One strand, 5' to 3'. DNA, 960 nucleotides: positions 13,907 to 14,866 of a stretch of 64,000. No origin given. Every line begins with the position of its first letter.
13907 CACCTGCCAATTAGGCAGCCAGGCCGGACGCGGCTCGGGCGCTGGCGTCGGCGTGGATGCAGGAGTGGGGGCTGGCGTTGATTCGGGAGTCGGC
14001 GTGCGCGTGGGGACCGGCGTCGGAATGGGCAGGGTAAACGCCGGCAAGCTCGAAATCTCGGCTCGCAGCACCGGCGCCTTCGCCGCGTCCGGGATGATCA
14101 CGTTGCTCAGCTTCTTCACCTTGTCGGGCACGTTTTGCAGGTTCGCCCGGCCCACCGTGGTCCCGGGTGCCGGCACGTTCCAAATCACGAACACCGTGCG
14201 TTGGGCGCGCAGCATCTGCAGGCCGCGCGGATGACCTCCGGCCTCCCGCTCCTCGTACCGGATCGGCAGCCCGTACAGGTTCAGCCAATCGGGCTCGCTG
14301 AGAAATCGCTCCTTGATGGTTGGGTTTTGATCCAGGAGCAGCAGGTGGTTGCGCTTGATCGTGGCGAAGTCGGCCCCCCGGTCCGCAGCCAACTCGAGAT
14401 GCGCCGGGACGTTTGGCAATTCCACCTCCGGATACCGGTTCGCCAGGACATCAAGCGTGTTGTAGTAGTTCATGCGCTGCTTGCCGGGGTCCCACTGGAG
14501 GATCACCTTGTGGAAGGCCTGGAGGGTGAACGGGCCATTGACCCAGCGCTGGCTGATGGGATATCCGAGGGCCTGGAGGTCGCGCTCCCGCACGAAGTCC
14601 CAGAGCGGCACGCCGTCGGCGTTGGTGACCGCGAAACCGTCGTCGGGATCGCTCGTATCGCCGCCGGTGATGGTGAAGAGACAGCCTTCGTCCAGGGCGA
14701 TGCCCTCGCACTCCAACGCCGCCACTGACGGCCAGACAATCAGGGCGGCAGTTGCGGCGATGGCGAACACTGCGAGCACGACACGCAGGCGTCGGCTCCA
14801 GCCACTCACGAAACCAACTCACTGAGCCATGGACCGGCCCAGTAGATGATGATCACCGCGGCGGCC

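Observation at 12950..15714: Rv3806c-like DPPR synthase translationally coupled to two tandem secreted LRR proteins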

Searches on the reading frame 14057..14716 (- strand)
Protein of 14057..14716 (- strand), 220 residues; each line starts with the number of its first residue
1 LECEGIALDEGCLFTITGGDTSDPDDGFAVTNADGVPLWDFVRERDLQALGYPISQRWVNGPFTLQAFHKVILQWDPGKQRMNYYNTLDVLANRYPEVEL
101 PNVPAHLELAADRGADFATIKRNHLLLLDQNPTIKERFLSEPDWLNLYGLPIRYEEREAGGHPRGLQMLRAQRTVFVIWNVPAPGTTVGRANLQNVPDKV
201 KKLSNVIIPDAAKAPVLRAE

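Call 22: find_homologous_proteins(query=window:14057-14716:-)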
Query seq(220 aa) (220 aa): 104 proteins with E <= 0.001 among 427 candidates.
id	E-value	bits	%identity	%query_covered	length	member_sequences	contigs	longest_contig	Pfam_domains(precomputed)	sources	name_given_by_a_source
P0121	7.2e-130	450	89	99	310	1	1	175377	-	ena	-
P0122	1.7e-127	442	87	100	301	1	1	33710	-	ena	-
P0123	1.9e-127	442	87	99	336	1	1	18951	-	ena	-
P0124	1.9e-125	435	87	98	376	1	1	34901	-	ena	-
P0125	8.7e-125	433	86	99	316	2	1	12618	-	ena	-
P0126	8.7e-125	433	86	100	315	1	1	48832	-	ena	-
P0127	3.7e-123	428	86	98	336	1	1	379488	PF13540.13,PF25390.2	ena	-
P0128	2.1e-121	422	83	95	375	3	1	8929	-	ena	-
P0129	1.1e-117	410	80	98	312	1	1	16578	-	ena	-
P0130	2.4e-114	399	76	98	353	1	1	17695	-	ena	-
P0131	4.1e-112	391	75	98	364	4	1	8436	-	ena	-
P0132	9.8e-112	390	91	82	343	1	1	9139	-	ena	-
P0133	1.1e-111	390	79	96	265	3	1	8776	-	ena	-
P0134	3.5e-111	388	75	98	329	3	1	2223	-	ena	-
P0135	8.0e-111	387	75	98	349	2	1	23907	-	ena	-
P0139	3.6e-107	375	90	83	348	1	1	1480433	PF00560.40,PF12799.14,PF13855.13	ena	-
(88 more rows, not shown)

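Call 31: predict_structure(alignment_id=A2)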
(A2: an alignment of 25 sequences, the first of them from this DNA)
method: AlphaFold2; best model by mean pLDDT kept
length: 220 residues; sequences in the alignment: 25
mean_pLDDT: 52.0   pTM: 0.49
mean pLDDT of the five models: 52.0, 37.3, 36.6, 34.7, 33.3
residues with pLDDT >= 90: 0; 70-90: 56; 50-70: 39; < 50: 125
segments of 3 or more residues with pLDDT < 50: 1-40, 50-104, 195-220
pLDDT, mean of each block of 10 residues (from residue 1): 41 33 33 42 52 36 35 35 42 42 54 65 76 81 54 71 79 74 81 54 30 35
secondary structure, 60 per line:
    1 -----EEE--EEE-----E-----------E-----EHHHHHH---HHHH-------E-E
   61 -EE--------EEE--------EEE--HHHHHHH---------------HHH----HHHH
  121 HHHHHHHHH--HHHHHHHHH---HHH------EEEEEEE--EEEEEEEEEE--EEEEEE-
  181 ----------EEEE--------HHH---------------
elements in order: E6-8 E11-13 H38-43 H47-50 E72-74 E83-85 H88-94 H117-129 H132-140 E153-159 E162-171 E174-179 E191-194
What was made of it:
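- Tried and rejected: It was discarded (call 31).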

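Call 45: search_protein_representatives(alignment_id=A4)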
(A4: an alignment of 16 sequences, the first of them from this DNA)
Query: 16 sequences, 326 profile positions. Proteins with E-value up to 0.001 (for the whole library): 987; up to 1e-10: 699; up to 1e-30: 177. The best 150 are listed.
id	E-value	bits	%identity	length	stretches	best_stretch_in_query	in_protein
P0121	1.1e-150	517.8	-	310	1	7-259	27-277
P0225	1.5e-147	507.4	-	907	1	13-257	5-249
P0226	8.6e-147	504.9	-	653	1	8-259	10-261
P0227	3.1e-146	503.1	-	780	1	8-259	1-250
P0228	1.0e-145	501.4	-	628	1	11-257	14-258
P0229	6.7e-145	498.7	-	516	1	6-258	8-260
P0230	9.0e-145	498.3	-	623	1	15-257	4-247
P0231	1.3e-144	497.8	-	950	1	14-270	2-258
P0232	2.2e-144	497.0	-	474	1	11-261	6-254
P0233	5.8e-144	495.6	-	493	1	13-260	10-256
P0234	1.3e-143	494.4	-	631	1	4-264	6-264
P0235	1.5e-143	494.3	-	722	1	5-258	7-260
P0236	6.6e-143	492.1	-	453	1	14-259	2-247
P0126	4.6e-142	489.4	-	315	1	19-252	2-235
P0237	1.1e-141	488.1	-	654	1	14-271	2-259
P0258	8.3e-92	324.2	-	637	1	8-259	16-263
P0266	3.4e-56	207.2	-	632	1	19-259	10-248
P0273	2.1e-48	181.6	-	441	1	14-248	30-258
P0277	8.5e-47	176.3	-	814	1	13-260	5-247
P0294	2.0e-39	152.1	-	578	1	41-236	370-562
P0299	6.2e-38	147.1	-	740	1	42-235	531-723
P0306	5.5e-36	140.7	-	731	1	18-233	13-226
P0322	1.1e-33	133.2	-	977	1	6-229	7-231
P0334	3.8e-33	131.4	-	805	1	15-254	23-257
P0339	1.0e-32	130.0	-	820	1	18-258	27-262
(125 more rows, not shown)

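Call 49: find_encoding_contigs(protein=P0139, flank=8000, max_places=2)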
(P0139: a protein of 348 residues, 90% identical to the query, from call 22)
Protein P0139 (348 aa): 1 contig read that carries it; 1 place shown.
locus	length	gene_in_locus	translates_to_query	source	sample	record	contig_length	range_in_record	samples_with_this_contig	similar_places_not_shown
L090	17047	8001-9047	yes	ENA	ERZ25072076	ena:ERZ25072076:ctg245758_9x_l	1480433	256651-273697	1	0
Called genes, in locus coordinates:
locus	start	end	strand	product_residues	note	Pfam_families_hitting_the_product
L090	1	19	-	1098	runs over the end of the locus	-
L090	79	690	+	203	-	-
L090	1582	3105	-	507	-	-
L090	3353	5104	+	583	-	PF00560:LRR_1 (faint), PF13855:LRR_8 (weak), PF23211:LRR_LRWD1 (faint), PF24141:LRR_ComC (faint), PF23598:LRR_14, PF13855:LRR_8, PF12799:LRR_4 (weak)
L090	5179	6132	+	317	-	PF05598:DUF772, PF01609:DDE_Tnp_1, PF13612:DDE_Tnp_1_3 (weak)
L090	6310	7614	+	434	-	-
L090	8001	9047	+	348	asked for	PF00560:LRR_1 (faint), PF13855:LRR_8 (weak), PF12799:LRR_4 (weak)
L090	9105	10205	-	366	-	PF00005:ABC_tran, PF02463:SMC_N (faint), PF13304:AAA_21 (faint), PF17912:OB_MalK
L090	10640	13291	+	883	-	PF08531:Bac_rhamnosid_N, PF05592:Bac_rhamnosid, PF17389:Bac_rhamnosid6H, PF22422:MGH1-like_GH, PF17390:Bac_rhamnosid_C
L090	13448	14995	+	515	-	PF01547:SBP_bac_1, PF13416:SBP_bac_8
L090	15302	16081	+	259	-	PF00528:BPD_transp_1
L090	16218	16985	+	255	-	PF00528:BPD_transp_1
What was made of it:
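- A DDE transposase lies inside a paralogue cluster in L090 (call 49).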

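Call 50: find_encoding_contigs(protein=P0127, flank=8000, max_places=2)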
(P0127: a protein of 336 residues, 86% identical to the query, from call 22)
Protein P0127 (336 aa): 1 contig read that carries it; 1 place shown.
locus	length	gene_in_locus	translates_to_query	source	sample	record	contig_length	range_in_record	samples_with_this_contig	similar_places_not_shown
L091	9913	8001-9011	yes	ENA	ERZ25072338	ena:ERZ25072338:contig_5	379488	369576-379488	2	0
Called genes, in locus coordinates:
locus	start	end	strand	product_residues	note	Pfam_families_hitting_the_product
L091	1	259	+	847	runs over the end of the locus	PF02384:N6_Mtase, PF07669:Eco57I (weak)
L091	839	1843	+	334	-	-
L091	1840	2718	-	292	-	PF00248:Aldo_ket_red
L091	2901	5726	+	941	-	-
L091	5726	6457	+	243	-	PF00005:ABC_tran, PF13304:AAA_21 (faint)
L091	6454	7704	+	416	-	PF12704:MacB_PCD, PF02687:FtsX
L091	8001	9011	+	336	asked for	PF25390:WD40_RLD, PF13540:RCC1_2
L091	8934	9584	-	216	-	-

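Call 61: list_cluster_members(proteins=[P0258, P0266, P0273, P0277, P0294, P0299, P0306, P0322, P0334, P0339])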
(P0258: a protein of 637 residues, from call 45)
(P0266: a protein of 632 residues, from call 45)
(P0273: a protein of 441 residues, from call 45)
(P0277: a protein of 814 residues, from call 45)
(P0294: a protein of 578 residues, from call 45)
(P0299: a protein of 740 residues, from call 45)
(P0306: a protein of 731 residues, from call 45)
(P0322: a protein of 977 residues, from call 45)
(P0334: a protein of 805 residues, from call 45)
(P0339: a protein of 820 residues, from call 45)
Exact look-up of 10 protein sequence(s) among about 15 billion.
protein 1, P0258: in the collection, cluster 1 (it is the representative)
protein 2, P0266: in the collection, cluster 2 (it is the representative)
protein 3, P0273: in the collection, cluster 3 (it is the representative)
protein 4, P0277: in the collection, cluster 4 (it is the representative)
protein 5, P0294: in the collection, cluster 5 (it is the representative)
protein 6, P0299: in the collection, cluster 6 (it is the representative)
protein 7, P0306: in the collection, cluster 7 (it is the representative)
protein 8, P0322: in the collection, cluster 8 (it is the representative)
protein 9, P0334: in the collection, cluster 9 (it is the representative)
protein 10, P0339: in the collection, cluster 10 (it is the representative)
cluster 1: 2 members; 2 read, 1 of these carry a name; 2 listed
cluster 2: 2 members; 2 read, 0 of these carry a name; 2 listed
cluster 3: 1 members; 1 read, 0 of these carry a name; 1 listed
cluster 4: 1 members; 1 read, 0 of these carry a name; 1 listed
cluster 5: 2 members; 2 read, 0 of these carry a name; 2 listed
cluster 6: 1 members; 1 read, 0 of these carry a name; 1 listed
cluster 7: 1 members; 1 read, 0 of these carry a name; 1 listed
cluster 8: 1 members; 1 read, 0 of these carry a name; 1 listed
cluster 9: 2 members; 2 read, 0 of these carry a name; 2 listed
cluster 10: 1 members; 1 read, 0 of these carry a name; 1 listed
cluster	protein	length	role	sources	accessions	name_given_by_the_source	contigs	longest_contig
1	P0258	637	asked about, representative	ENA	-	-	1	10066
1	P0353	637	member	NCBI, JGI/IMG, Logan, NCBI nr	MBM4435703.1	MAG: hypothetical protein FJ029_00415 [Actinobacteria bacterium] | hypothetical protein [Actinomycetota bacterium]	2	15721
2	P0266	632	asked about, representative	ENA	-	-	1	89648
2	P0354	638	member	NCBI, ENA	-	-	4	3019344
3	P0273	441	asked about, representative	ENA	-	-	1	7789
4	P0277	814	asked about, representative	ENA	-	-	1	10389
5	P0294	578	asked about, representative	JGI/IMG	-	-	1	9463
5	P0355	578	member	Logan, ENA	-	-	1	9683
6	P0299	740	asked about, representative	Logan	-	-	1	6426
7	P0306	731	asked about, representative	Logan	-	-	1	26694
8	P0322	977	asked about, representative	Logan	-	-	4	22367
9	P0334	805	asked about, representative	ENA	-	-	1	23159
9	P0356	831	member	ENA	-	-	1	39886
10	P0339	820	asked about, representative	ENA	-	-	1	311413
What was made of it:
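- Tried and rejected: list_cluster_members for ten distant N-domain homologues: only one organism name, an 'Actinobacteria bacterium' MAG, so the taxonomic range of the family remains unresolved (call 61).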

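Call 62: predict_structure(alignment_id=A7)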
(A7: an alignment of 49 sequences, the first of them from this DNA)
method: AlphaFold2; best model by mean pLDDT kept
length: 220 residues; sequences in the alignment: 49
mean_pLDDT: 95.9   pTM: 0.90
mean pLDDT of the five models: 95.9, 95.9, 95.6, 94.9, 94.6
residues with pLDDT >= 90: 205; 70-90: 13; 50-70: 2; < 50: 0
segments of 3 or more residues with pLDDT < 50: none
pLDDT, mean of each block of 10 residues (from residue 1): 93 92 94 98 93 98 98 98 98 97 97 97 98 98 96 98 98 98 94 97 97 85
secondary structure, 60 per line:
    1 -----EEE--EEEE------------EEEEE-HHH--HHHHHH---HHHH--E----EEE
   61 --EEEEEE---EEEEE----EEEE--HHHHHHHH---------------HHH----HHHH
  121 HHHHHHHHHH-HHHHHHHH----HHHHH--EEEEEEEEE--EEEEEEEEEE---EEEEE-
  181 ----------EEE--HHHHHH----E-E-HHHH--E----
elements in order: E6-8 E11-14 E27-31 H38-43 H47-50 E58-60 E63-68 E72-76 E81-84 H87-94 H117-130 H132-139 H144-148 E151-159 E162-171 E175-179 E191-193 H196-201 H210-213
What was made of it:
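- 14057..14716 (-): LRR1 N-terminal LGFP-like domain (aa 32-251). It has two LGFP-like units (LGYP... and YGLP...) around a helical insert and is a putative cell-wall-binding module. The AF2 model has pLDDT 95.9 (call 62).
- N-domain as a wall-binding module: pLDDT 95.9 model (call 62).
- Tried and rejected: A 49-sequence alignment built from the exhaustive profile search gave pLDDT 95.9 (call 62).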

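Call 68: fold_search(model_id=the predicted structure, library=pdb)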
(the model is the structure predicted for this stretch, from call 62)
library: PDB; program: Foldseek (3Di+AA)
matches with E <= 10: 389; with E <= 0.001: 0
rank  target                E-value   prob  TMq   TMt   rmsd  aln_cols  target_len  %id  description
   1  6swz                  4.6e-03  0.92  0.30  0.30  13.7       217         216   13  Structure of the C-terminal domain of C. glutamicum mycoloyltransferase A (released 2020-03-04)
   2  6sx4_AAA              1.7e-01  0.35  0.29  0.13  13.7       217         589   14  Structure of C. glutamicum mycoloyltransferase A (released 2020-03-04)
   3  9f9v_B                4.4e-01  0.77  0.15  0.09   2.0        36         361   19  Crystal structure of 892_05174 from Planctomycetota strain 892 (released 2025-01-08)
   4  9f9v_A                6.2e-01  0.69  0.15  0.09   1.8        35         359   20  Crystal structure of 892_05174 from Planctomycetota strain 892 (released 2025-01-08)
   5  7om8_Z                6.2e-01  0.05  0.13  0.17  15.4       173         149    8  Beta2 appendage domain of AP2 bound to terminal domains beneath the hub of the 28 triskelia mini clathrin coat complex (released 2021-08-11)
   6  6eor_C                7.4e-01  0.06  0.15  0.05  15.8       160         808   11  DPP9 - 1G244 (released 2018-02-07)
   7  7tpt_C                7.4e-01  0.06  0.13  0.08  16.2       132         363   12  Single-particle Cryo-EM structure of Arp2/3 complex at branched-actin junction. (released 2022-05-25)
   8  8rg5_B                7.9e-01  0.33  0.16  0.11   7.5        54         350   13  Crystal structure of PbFucA from Planctomycetes bacterium K23_9 in P 4 21 2 (released 2025-01-01)
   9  9jom                  8.3e-01  0.30  0.16  0.10   7.2        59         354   14  STRUCTURE OF ENDO-1,3-FUCANASE FUN168E FROM GH168 FAMILY (released 2024-11-27)
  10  9s6c_C                8.3e-01  0.08  0.13  0.09  14.2       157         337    8  B12 Binding protein - BtuK1 (released 2025-09-17)
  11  9joo_A                8.8e-01  0.60  0.15  0.09   2.1        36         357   11  COMPLEX STRUCTURE OF ENDO-1,3-FUCANASE (FUN168E) WITH FUCOTETRAOSES (released 2024-11-27)
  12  1su3_B                8.8e-01  0.06  0.14  0.08  14.2       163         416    7  X-ray structure of human proMMP-1: New insights into collagenase action (released 2004-12-21)
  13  1ck7                  8.8e-01  0.06  0.14  0.06  14.7       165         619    9  GELATINASE A (FULL-LENGTH) (released 1999-08-25)
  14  8rg3_A                9.3e-01  0.54  0.15  0.09   2.3        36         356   14  Crystal structure of PbFucA from Planctomycetes bacterium K23_9 in P 1 21 1 (released 2025-01-01)
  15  1gen                  9.3e-01  0.09  0.14  0.15  14.8       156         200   12  C-TERMINAL DOMAIN OF GELATINASE A (released 1996-08-17)
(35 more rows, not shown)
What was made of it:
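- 14057..14716 (-): The top Foldseek hit is 6swz, prob 0.92 (call 68).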

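Call 69: search_solved_structures(query=A7, max_evalue=10, show_alignments=3)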
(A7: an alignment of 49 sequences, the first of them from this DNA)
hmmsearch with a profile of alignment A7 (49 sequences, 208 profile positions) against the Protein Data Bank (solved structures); distinct sequences matched with E-value up to 10: 1.
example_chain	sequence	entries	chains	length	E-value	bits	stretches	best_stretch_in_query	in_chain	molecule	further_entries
4xzr_A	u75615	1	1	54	0.13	15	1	99-143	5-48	Inner nuclear membrane protein SRC1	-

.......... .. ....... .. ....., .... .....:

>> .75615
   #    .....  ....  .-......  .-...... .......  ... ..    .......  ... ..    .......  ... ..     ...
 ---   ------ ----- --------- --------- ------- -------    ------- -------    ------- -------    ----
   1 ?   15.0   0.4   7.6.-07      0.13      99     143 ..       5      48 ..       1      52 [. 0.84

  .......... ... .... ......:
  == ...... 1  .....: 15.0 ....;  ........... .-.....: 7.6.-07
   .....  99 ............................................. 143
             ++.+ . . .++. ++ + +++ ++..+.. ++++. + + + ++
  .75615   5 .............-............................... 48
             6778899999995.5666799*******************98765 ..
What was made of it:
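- Closest known: LGFP repeats of Corynebacterium glutamicum mycoloyltransferase A / PS1. Different: The window sequence has no Pfam hit, and the profile finds no PDB sequence (call 69).
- Tried and rejected: Profile of the N-domain against PDB sequences: only a spurious 15-bit hit (call 69).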

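Call 70: search_protein_families(library=pfam, alignment_id=A7, max_evalue=10)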
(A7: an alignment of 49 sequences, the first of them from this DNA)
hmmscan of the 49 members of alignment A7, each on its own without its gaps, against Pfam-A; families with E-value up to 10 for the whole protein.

A. member 1, seq(220 aa): 0 families

B. families by the number of members that match (of 49 scanned): 4 families
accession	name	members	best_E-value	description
PF08310.17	LGFP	5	0.0032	LGFP repeat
PF14549.12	P22_Cro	1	0.029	DNA-binding transcriptional regulator Cro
PF18043.6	T4_Rnl2_C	1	0.15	T4 RNA ligase 2 C-terminal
PF06013.18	WXG100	1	0.19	Proteins of 100 residues with WXG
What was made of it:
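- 14057..14716 (-): Five of 49 homologues give weak Pfam LGFP hits (call 70).
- On LGFP repeat (PF08310) cell-wall-binding domains: Five of 49 homologues hit LGFP weakly, best E 0.0032 (call 70).
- Weak Pfam LGFP hits occur in 5/49 homologues (call 70).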

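Call 76: find_related_loci(query=A8, collection=metagenome_contigs, flank=10000)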
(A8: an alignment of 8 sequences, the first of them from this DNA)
Query A8 (220 aa) in metagenome_contigs; peptide patterns used: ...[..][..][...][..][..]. (x = any residue, [..] = any of these).
340 stretches matched a pattern; 132 encode a relative of the query (tblastn E <= 1e-3); the best 80 are kept; 79 distinct loci.
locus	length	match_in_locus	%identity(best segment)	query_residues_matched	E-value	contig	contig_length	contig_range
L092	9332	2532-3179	75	1-216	3e-114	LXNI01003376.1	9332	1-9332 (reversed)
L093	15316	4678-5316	73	3-216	2e-106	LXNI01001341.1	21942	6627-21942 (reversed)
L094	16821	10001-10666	71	1-220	4e-104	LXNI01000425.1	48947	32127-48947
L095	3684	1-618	71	9-214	2e-101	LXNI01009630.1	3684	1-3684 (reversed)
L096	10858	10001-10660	60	1-220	3e-93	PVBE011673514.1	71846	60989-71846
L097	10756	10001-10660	60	1-220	7e-93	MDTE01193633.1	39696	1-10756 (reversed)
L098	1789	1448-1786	62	2-115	4e-43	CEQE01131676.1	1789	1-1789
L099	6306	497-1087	41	7-209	2e-40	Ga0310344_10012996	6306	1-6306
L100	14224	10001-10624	42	7-216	3e-39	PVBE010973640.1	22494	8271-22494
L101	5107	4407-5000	40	7-212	7e-39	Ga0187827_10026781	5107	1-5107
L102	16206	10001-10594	40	7-212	1e-38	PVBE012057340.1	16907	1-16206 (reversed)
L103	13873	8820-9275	37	2-215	4e-37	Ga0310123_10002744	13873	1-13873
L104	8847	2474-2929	37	2-215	4e-37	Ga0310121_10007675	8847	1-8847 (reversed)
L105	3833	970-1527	41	28-218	6e-36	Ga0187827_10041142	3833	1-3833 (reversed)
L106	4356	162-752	39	7-212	4e-36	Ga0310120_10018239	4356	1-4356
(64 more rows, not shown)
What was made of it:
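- Tried and rejected: It was repeated with an 8-sequence alignment (call 76).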
